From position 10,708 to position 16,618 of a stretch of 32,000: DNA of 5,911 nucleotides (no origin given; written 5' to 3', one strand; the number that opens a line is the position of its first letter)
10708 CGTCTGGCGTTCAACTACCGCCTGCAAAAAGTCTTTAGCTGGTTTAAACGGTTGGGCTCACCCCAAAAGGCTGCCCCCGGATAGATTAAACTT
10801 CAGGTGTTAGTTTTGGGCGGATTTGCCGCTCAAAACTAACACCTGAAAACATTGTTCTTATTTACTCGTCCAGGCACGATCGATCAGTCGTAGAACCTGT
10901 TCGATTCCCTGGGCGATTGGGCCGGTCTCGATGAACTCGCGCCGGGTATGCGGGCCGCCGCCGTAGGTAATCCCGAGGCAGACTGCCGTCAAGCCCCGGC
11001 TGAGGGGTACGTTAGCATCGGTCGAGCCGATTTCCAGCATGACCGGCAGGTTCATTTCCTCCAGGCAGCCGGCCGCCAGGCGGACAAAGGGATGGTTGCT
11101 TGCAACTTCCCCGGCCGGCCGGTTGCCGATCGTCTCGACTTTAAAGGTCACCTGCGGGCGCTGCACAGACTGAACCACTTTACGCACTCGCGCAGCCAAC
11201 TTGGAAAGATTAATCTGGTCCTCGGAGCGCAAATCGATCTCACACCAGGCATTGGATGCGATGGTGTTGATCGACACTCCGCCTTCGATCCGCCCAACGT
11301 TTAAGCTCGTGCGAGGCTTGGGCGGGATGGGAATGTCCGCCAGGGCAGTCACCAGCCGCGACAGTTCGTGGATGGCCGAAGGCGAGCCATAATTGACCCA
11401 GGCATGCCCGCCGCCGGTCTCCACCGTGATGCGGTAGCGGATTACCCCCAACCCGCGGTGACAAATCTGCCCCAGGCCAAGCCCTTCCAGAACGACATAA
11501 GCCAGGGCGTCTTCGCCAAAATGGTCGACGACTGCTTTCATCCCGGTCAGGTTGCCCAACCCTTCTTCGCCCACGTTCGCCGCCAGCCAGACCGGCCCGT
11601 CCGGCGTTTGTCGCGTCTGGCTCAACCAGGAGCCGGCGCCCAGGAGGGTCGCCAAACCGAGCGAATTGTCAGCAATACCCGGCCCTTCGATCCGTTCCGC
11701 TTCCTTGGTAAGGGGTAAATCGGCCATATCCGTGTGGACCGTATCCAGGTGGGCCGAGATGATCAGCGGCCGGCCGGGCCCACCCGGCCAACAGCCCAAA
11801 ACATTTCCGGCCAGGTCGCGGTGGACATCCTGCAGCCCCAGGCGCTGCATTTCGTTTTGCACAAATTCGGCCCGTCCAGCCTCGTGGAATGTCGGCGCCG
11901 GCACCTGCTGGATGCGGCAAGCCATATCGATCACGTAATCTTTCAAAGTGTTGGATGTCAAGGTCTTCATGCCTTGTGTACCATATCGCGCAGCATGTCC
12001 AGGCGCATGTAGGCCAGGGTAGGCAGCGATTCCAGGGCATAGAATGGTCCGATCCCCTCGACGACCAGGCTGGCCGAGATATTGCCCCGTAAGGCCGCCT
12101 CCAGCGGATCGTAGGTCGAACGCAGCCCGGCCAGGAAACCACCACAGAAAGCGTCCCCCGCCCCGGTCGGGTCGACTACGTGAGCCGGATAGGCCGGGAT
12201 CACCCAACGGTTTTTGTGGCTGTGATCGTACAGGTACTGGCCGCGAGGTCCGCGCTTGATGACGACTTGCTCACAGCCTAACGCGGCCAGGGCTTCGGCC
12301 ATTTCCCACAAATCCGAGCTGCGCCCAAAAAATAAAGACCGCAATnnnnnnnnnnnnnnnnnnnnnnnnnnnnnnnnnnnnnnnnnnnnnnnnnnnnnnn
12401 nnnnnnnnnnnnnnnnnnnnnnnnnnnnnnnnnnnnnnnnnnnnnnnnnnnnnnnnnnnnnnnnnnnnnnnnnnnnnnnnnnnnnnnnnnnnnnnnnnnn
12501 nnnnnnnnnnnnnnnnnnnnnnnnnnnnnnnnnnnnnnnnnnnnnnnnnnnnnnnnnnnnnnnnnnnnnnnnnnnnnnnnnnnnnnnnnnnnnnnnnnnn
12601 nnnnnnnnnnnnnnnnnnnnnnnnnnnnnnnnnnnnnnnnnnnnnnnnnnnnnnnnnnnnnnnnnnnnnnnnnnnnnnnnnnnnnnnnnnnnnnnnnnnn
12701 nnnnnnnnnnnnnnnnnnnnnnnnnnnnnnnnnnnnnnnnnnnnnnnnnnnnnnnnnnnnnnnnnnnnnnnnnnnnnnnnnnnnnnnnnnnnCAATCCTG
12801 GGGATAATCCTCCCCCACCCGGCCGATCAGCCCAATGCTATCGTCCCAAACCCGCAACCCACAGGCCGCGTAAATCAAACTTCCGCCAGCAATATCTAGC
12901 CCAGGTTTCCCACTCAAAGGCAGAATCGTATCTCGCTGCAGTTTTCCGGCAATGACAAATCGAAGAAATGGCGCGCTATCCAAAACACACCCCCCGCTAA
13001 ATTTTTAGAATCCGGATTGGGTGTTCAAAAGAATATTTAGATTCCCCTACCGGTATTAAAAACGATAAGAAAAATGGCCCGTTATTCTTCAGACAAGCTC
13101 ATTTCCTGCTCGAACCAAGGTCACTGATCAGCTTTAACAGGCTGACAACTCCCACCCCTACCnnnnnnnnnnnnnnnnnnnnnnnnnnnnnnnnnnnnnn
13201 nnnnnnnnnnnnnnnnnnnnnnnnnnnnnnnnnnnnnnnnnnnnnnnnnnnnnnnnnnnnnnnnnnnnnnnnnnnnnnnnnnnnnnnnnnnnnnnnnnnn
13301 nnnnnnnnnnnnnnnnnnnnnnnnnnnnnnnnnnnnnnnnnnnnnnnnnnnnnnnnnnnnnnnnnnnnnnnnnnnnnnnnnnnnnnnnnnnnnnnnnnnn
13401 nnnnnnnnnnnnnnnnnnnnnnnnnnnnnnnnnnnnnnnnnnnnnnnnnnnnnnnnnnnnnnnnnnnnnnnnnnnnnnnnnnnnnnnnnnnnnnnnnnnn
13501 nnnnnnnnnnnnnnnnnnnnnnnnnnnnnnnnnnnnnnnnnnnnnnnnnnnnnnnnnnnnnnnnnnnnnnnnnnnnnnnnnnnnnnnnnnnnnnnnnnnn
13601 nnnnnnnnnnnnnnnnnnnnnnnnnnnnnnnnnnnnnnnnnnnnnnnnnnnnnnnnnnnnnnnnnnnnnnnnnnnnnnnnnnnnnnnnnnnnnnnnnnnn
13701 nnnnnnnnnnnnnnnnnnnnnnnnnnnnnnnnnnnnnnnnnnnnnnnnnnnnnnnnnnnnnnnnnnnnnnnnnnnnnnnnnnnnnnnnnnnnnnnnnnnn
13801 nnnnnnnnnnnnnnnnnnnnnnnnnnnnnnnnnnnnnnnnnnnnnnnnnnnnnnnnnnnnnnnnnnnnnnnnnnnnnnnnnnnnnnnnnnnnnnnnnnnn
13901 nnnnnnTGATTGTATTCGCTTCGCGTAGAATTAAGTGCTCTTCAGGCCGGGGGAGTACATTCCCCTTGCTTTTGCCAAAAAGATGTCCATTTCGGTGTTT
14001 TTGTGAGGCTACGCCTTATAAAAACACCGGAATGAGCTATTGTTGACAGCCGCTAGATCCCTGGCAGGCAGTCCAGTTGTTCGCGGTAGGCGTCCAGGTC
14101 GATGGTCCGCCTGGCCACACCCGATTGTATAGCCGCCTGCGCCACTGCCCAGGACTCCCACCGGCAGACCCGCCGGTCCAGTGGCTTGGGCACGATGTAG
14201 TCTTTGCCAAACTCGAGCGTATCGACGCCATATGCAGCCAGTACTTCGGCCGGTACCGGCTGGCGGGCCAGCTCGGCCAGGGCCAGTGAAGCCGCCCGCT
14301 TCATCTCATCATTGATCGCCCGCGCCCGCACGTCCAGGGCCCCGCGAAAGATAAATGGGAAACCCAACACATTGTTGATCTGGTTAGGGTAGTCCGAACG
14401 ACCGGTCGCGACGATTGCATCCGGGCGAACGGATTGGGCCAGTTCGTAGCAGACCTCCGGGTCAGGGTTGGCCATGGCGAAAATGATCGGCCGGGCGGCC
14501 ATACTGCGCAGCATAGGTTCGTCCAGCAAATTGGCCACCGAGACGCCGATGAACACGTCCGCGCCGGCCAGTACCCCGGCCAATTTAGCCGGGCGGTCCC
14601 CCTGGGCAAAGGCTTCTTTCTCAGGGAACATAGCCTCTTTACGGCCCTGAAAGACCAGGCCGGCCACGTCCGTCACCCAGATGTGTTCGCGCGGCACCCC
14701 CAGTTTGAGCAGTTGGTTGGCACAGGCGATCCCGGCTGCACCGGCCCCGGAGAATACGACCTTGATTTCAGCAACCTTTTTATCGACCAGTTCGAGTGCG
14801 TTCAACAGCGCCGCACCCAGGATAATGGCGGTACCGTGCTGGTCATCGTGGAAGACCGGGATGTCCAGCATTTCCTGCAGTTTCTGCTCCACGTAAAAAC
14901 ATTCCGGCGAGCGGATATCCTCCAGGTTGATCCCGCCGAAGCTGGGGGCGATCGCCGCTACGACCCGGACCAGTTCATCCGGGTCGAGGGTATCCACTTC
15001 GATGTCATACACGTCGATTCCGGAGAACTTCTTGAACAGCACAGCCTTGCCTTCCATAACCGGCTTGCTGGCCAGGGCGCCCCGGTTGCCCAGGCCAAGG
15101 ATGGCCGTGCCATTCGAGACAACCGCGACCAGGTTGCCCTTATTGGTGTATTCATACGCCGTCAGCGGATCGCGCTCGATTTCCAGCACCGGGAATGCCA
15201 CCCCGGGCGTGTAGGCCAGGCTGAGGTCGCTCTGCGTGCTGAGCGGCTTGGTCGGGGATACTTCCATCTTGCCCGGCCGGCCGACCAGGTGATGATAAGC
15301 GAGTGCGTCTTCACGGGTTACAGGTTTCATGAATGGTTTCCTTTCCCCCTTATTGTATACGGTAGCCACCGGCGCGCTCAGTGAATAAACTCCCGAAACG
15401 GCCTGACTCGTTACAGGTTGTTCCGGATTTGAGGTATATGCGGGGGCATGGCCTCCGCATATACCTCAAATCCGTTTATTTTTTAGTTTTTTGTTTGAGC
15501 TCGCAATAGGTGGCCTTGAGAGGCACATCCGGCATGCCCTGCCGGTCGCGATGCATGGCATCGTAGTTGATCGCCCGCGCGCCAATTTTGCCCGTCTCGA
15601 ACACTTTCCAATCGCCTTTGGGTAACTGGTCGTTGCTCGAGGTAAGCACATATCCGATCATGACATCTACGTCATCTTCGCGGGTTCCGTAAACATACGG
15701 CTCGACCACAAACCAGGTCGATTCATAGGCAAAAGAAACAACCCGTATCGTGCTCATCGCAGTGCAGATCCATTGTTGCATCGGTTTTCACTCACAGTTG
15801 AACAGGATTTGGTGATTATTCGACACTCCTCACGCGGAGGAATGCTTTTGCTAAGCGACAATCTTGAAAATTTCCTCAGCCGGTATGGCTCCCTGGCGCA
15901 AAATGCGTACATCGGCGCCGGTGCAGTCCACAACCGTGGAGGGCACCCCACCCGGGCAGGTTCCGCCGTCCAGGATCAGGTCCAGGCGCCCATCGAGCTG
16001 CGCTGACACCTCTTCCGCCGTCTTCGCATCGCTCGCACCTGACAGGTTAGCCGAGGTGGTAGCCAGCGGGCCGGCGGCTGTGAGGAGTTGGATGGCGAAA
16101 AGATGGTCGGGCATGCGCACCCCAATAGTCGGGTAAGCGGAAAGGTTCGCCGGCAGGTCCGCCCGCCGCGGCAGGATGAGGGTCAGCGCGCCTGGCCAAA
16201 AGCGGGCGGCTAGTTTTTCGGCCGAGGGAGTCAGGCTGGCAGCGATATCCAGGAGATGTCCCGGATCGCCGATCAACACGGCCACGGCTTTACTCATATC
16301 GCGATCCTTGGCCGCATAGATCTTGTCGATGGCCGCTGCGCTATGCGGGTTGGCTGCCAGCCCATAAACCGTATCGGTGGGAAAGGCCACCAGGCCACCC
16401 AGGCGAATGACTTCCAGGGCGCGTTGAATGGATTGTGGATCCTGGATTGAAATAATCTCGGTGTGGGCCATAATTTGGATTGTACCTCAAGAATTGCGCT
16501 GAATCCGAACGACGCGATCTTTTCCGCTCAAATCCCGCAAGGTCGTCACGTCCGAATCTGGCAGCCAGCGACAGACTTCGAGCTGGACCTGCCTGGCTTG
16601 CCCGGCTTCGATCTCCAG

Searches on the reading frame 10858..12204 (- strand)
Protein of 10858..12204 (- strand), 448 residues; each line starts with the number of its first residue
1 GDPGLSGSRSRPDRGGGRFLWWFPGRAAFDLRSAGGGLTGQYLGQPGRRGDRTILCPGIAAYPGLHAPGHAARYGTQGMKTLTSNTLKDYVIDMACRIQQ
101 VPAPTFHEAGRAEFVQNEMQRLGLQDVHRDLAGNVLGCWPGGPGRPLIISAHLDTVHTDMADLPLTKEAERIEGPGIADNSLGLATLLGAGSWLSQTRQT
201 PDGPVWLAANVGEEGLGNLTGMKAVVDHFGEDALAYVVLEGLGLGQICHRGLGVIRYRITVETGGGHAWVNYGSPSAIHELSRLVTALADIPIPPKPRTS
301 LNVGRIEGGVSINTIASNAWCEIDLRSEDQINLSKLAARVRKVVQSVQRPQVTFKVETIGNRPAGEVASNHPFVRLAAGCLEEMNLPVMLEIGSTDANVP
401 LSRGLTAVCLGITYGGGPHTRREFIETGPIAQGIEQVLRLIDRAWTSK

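Call 14: search_protein_families(library=pfam, proteins=[window:10858-12204:-], max_evalue=0.001)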
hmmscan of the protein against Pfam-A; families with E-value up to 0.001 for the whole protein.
window:10858-12204:- (448 aa): 3 families
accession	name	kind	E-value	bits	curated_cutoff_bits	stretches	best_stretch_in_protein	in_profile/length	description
PF01546.33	Peptidase_M20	-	9.8e-16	58.7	24.6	1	149-442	2-205/206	Peptidase family M20/M25/M40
PF07687.19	M20_dimer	-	1.5e-11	44.6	21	1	253-348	5-103/107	Peptidase dimerisation domain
PF04389.22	Peptidase_M28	-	1.7e-09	38.2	21.3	1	134-237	1-90/193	Peptidase family M28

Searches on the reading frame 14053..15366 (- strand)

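Call 14: search_protein_families(library=pfam, proteins=[window:14053-15366:-], max_evalue=0.001)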
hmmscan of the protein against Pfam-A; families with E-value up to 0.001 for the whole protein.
window:14053-15366:- (437 aa): 2 families
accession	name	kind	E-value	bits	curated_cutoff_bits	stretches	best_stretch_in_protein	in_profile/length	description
PF00390.24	malic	-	2.6e-28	99.5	23.1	1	32-164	2-182/182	Malic enzyme, N-terminal domain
PF03949.21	Malic_M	-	3.9e-22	79.2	23.5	1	178-370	3-228/258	Malic enzyme, NAD binding domain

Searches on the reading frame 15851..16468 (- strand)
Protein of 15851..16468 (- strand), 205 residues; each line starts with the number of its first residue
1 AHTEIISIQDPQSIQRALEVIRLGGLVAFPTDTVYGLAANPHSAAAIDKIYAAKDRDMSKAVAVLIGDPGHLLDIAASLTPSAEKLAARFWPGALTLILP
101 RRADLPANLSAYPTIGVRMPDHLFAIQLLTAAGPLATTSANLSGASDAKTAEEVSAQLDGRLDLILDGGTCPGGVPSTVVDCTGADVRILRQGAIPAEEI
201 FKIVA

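Call 14: search_protein_families(library=pfam, proteins=[window:15851-16468:-], max_evalue=0.001)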
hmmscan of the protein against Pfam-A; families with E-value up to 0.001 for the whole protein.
window:15851-16468:- (205 aa): 1 family
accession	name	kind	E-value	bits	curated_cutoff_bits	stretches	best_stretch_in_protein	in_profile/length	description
PF01300.24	Sua5_yciO_yrdC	-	8.2e-55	185.5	25.1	1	19-193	1-178/178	Telomere recombination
